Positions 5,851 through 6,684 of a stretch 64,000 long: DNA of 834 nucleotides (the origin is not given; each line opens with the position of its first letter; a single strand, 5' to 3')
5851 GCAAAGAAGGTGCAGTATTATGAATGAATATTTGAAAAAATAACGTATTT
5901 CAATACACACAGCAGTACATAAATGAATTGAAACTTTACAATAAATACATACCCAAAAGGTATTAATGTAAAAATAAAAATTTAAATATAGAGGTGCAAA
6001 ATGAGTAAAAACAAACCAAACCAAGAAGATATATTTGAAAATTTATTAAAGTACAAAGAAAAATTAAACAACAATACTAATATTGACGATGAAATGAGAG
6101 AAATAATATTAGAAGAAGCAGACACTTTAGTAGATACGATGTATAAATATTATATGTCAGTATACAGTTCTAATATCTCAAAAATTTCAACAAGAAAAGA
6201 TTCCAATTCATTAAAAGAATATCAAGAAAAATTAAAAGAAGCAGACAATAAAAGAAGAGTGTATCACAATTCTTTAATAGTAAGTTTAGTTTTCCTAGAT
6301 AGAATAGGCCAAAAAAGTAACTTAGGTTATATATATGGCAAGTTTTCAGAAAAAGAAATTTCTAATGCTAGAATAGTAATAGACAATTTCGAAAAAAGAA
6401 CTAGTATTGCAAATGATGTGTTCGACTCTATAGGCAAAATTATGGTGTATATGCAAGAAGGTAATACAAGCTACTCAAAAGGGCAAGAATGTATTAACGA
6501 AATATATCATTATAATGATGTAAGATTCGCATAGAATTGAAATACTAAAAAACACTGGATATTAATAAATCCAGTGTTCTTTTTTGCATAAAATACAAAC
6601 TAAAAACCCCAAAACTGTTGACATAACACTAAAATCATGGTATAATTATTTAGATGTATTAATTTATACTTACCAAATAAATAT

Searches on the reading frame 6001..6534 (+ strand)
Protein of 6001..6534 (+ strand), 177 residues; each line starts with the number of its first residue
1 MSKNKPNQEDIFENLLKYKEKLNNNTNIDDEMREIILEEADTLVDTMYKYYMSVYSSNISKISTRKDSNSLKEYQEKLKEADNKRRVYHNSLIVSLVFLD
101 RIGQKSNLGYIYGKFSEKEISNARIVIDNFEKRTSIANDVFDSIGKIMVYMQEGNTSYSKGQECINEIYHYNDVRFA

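Call 27: search_protein_families(library=pfam, proteins=[window:6001-6534:+], max_evalue=0.001)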
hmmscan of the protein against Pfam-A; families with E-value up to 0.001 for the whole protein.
window:6001-6534:+ (177 aa): 1 family
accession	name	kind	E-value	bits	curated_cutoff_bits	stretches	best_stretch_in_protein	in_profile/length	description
PF11554.13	DUF3232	-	5.5e-05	23.7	27.4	1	34-109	37-111/152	Protein of unknown function (DUF3232)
